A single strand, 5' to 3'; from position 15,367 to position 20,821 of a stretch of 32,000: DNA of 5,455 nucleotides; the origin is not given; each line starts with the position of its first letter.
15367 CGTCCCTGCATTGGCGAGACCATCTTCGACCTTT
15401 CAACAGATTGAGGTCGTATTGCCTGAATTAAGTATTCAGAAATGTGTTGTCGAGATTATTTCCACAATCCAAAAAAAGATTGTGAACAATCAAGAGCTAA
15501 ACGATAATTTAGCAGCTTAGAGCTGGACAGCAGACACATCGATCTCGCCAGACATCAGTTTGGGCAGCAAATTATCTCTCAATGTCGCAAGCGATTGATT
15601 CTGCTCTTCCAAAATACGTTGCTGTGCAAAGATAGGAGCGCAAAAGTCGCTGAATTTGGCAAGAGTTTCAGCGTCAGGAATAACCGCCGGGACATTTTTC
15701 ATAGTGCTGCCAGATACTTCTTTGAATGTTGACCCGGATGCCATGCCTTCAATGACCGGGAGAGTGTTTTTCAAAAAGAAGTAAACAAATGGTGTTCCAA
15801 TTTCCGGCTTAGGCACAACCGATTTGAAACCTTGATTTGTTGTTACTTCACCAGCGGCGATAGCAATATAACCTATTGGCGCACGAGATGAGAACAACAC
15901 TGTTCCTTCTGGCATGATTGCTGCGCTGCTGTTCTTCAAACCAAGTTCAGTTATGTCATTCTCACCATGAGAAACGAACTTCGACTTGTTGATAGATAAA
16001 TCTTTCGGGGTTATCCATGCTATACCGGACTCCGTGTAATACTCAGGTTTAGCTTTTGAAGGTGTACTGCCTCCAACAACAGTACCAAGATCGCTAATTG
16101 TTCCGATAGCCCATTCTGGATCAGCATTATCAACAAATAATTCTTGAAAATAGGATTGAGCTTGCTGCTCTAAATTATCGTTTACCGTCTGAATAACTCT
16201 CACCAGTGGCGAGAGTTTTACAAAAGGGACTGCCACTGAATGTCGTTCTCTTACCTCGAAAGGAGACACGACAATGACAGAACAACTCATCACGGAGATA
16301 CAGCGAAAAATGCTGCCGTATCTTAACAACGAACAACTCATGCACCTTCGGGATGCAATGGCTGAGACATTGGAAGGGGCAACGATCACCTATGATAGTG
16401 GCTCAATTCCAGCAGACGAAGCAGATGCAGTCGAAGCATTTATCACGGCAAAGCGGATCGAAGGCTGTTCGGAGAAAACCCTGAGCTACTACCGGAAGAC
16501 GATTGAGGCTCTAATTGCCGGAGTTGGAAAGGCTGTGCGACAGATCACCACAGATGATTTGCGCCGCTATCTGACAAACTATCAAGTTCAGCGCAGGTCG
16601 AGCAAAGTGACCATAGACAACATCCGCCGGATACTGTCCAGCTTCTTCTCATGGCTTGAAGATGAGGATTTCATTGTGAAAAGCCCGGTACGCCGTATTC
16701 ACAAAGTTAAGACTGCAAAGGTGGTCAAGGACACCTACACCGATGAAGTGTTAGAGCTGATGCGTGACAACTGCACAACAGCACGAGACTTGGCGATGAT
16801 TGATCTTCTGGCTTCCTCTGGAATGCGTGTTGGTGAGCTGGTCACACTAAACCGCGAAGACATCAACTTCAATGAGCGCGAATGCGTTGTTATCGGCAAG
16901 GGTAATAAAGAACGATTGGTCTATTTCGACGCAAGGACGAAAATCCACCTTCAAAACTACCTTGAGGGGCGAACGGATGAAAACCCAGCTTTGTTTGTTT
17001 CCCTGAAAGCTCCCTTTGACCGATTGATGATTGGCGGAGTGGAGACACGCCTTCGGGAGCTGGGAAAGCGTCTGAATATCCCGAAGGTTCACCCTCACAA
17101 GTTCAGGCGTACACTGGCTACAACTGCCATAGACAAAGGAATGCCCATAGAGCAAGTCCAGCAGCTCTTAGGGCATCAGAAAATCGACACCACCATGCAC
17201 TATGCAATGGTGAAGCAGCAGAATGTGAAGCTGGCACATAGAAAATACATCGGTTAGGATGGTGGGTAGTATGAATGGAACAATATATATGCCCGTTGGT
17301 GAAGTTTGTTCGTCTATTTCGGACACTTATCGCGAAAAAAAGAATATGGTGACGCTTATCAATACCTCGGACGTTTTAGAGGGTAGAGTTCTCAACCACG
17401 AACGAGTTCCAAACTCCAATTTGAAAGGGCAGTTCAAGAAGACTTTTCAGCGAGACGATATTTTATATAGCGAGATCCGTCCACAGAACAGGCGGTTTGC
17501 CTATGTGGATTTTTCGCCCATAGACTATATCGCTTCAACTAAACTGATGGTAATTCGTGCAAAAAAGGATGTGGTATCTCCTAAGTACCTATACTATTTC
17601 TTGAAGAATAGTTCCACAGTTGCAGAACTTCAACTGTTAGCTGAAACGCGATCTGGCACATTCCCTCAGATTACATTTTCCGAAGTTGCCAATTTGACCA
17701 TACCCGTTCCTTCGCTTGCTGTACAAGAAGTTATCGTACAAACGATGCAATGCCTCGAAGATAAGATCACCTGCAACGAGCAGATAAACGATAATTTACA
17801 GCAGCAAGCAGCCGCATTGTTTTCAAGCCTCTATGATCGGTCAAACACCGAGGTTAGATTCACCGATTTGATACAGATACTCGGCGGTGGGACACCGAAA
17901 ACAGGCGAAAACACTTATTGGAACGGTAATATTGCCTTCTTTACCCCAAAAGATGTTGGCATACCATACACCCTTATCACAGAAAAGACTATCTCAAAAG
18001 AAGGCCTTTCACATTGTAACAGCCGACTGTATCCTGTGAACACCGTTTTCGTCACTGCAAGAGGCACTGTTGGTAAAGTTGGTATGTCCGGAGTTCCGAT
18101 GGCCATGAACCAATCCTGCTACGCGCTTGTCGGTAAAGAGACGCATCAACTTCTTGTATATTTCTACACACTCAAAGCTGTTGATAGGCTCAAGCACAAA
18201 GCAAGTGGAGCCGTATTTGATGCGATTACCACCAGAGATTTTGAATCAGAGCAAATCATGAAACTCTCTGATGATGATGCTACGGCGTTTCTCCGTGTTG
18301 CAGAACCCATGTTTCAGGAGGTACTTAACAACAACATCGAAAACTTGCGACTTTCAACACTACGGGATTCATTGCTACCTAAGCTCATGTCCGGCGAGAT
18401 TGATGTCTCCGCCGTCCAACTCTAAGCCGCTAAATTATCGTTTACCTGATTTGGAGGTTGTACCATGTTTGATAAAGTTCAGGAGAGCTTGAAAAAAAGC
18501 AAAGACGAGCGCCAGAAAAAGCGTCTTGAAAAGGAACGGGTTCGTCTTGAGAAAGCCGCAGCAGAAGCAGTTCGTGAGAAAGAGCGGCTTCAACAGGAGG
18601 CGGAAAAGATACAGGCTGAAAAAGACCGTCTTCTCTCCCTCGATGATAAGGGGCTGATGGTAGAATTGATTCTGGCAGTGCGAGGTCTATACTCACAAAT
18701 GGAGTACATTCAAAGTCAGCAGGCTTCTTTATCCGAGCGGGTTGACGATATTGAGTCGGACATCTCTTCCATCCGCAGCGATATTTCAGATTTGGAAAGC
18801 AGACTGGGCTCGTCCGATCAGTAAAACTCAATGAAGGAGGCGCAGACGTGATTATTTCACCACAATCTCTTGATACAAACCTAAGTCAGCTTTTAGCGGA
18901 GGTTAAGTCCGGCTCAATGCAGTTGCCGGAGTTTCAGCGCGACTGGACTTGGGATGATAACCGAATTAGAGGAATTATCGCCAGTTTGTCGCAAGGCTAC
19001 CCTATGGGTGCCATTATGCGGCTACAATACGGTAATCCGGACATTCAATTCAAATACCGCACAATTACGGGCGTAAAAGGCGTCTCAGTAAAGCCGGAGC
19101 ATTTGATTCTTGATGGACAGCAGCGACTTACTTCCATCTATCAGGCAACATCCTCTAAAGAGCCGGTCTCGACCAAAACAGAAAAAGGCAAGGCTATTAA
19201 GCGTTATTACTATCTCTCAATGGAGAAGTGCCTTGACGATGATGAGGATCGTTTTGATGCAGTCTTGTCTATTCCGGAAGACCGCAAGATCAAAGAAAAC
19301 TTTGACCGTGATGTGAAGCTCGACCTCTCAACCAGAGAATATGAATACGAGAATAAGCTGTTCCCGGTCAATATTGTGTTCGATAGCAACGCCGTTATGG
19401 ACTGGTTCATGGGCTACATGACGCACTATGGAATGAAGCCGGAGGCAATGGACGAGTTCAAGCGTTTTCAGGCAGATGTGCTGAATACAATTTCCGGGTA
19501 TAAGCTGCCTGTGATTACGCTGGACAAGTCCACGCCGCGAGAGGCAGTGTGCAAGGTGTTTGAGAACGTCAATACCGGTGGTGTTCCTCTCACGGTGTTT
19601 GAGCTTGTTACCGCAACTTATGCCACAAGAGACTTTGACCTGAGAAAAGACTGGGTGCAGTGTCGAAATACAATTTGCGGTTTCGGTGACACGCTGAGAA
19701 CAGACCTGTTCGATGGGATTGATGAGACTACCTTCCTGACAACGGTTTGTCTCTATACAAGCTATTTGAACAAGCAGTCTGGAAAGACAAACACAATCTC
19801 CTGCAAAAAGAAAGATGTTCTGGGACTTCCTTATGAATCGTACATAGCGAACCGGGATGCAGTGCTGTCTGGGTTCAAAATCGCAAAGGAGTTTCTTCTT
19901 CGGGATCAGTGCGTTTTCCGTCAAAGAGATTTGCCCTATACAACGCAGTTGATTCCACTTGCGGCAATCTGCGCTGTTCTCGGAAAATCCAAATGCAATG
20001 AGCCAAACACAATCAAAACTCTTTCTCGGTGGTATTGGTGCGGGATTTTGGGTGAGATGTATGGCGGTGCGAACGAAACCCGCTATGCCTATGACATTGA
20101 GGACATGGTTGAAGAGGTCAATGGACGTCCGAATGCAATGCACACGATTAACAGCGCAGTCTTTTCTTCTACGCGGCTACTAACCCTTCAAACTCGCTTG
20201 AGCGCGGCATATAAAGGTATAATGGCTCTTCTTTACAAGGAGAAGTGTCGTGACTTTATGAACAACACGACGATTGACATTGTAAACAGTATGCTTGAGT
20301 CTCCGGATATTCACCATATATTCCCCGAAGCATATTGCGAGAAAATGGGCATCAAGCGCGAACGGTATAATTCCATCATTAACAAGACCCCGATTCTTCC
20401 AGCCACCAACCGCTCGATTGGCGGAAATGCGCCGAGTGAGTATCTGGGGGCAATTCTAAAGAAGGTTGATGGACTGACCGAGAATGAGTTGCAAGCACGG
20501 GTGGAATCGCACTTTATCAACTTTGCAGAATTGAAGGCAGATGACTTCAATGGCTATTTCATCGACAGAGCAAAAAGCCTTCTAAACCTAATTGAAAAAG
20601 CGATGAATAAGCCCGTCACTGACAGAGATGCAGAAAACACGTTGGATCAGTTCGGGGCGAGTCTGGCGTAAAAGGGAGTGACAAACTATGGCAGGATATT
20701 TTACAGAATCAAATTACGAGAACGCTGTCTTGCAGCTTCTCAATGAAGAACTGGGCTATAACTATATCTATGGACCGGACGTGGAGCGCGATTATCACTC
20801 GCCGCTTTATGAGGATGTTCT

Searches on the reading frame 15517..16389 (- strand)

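Call 109: search_protein_families(library=pfam, proteins=[window:15517-16389:-], max_evalue=0.001)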
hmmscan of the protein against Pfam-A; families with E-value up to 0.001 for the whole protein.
window:15517-16389:- (290 aa): 1 family
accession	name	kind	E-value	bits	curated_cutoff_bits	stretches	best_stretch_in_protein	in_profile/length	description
PF01420.25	Methylase_S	-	8.5e-20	72.1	22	1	92-260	3-146/168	Type I restriction modification DNA specificity domain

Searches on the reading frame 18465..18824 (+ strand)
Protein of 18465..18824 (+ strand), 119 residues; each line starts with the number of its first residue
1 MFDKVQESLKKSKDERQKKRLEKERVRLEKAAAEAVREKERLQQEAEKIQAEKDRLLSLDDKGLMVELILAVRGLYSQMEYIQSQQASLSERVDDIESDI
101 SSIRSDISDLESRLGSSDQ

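Call 3: search_protein_families(library=pfam, proteins=[window:18465-18824:+], max_evalue=0.01)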
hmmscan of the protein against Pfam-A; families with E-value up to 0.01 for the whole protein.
window:18465-18824:+ (119 aa): 1 family
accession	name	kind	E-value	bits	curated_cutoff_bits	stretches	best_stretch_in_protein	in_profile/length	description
PF20492.3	ERM_helical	-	0.0019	18.7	40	0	15-56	40-81/120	Ezrin/radixin/moesin, alpha-helical domain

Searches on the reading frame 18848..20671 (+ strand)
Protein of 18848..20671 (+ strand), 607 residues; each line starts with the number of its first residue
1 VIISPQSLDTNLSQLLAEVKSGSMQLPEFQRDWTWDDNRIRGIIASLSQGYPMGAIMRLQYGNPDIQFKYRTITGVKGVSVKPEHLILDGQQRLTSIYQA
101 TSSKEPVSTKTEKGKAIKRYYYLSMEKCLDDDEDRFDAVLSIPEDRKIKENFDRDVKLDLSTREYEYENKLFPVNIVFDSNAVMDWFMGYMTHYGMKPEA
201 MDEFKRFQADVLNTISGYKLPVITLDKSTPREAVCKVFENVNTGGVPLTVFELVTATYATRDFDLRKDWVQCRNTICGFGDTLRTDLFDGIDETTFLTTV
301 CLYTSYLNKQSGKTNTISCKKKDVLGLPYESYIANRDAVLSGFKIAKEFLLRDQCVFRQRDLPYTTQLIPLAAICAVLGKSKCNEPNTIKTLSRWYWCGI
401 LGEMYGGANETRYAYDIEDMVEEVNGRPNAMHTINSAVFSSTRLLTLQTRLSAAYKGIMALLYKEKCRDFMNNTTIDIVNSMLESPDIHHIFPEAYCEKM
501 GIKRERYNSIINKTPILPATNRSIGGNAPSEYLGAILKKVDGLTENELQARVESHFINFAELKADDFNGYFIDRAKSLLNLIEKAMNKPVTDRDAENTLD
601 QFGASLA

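Call 3: search_protein_families(library=pfam, proteins=[window:18848-20671:+], max_evalue=0.01)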
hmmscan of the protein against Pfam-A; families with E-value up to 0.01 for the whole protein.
window:18848-20671:+ (607 aa): 1 family
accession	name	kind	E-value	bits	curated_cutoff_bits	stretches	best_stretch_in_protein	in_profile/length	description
PF03235.19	GmrSD_N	-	1.3e-30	107.4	33.2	1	12-258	1-198/199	GmrSD restriction endonuclease, N-terminal domain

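Call 4: search_protein_families(library=padloc, proteins=[window:18848-20671:+], max_evalue=0.01)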
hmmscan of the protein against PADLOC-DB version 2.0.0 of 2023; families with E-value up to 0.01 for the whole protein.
window:18848-20671:+ (607 aa): 14 families
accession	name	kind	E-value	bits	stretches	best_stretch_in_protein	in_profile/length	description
PDLC04709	PDC-M55C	-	5.6e-25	86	1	12-427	17-392/554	-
PDLC04151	HEC-05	-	1.5e-18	64.8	1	10-587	26-594/600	-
PDLC04150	HEC-05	-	1.7e-14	51.6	1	12-253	10-255/583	-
PDLC03877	NsnA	-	8.9e-14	49.5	1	9-263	50-205/385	-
PDLC02792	SspE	-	8.5e-06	22.4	1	11-97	12-103/771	SspE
PDLC04153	HEC-05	-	8.3e-05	18.9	1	14-132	11-148/621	-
PDLC02786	SspE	-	0.00013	18.5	1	18-98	18-99/766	SspE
PDLC02693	Orf5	-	0.00023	18.3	1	24-146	9-124/543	Orf5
PDLC04155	HEC-06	-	0.00029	17.4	1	7-98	4-84/562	-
PDLC02695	Orf5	-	0.00034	17.1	1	10-98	8-92/601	Orf5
PDLC04157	HEC-06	-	0.00045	17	1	6-97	5-85/558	-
PDLC04154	HEC-06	-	0.00082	16.1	0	10-97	12-85/569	-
PDLC04152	HEC-05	-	0.0011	15.6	0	85-136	109-166/566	-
PDLC02687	Orf5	-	0.0027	14.5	0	9-97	5-79/543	Orf5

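Call 6: search_protein_families(library=ncbifam, proteins=[window:18848-20671:+], max_evalue=0.01)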
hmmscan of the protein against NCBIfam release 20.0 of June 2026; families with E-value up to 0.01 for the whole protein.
window:18848-20671:+ (607 aa): 0 families
